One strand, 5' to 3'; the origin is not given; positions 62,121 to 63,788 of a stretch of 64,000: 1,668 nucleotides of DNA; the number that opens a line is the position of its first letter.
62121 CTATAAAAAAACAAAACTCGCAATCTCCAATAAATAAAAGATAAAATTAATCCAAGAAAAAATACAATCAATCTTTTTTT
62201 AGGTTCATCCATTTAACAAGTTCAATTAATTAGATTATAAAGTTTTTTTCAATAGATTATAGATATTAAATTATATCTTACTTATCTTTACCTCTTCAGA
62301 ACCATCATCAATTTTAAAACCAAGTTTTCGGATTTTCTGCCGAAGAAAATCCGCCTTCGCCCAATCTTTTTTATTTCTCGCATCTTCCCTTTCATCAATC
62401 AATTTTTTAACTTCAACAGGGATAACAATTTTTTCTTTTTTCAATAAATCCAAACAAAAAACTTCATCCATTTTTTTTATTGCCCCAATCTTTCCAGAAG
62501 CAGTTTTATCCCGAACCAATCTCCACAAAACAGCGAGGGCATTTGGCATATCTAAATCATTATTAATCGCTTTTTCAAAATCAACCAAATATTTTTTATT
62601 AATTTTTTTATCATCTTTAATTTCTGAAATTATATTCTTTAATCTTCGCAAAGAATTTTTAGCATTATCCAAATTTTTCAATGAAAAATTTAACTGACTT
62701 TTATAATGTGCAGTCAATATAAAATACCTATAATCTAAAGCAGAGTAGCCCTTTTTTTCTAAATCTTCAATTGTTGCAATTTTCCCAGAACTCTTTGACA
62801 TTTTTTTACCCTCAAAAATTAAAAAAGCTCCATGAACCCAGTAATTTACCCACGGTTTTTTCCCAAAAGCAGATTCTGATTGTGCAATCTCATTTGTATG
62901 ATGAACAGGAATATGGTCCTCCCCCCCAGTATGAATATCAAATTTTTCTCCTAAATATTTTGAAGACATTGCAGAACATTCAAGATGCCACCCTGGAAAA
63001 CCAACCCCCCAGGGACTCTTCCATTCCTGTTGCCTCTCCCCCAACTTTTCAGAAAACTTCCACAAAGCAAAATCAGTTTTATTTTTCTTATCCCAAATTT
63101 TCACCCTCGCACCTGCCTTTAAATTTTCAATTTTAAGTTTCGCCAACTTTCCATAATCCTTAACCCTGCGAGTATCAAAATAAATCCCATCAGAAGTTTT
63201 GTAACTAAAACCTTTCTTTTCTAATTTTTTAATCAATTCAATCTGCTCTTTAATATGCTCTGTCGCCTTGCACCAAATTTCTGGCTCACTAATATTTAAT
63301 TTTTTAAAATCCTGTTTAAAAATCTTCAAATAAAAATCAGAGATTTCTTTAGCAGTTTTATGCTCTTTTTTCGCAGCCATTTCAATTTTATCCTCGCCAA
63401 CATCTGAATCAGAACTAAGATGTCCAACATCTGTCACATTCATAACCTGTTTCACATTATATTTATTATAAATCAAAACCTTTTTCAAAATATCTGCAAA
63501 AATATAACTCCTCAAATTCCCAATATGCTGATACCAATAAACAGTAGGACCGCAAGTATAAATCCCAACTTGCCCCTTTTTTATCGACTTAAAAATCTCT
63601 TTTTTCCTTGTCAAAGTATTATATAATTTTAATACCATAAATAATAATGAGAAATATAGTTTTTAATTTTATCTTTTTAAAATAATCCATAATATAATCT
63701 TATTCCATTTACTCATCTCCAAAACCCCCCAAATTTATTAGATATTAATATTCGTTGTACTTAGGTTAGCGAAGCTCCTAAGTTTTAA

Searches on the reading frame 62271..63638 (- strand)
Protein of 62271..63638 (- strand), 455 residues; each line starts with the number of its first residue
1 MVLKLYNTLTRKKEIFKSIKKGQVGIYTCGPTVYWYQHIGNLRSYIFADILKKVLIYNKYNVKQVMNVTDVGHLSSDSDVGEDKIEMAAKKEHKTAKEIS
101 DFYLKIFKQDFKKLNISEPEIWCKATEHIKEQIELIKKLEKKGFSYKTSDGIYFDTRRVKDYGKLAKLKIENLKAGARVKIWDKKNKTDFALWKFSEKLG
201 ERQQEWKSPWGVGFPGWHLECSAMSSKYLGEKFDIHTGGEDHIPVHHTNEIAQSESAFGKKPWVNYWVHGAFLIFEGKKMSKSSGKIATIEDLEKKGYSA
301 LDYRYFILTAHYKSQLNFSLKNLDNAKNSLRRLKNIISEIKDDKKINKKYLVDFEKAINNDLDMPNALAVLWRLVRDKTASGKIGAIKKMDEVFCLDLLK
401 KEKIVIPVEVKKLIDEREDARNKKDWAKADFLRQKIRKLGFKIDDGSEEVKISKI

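Call 67: find_encoding_contigs(protein=window:62271-63638:-, flank=10000, max_places=2)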
Protein window:62271-63638:- (455 aa): 3 contigs read that carry it; 2 places shown.
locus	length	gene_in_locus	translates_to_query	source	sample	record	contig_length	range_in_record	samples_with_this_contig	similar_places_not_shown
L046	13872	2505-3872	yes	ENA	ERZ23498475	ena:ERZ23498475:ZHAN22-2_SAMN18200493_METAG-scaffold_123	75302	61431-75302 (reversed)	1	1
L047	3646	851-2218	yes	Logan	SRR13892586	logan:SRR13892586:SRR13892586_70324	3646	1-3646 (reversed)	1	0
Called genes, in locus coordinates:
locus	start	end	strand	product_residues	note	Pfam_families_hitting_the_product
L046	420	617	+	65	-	-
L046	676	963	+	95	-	-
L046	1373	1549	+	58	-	-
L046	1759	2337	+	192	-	-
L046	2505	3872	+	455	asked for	PF00133:tRNA-synt_1 (faint), PF01406:tRNA-synt_1e, PF01921:tRNA-synt_1f (faint), PF09334:tRNA-synt_1g, PF23493:CysS_C (weak)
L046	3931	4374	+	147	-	-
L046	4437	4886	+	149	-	-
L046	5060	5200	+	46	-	-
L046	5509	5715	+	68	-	-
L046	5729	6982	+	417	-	PF02788:RuBisCO_large_N, PF00016:RuBisCO_large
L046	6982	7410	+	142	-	PF04677:CwfJ_C_1 (weak), PF11969:DcpS_C (weak), PF01230:HIT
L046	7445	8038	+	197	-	PF05670:NFACT-R_1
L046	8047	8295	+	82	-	-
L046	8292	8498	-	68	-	-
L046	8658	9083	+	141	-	PF01090:Ribosomal_S19e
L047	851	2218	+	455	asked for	PF00133:tRNA-synt_1 (faint), PF01406:tRNA-synt_1e, PF01921:tRNA-synt_1f (faint), PF09334:tRNA-synt_1g, PF23493:CysS_C (weak)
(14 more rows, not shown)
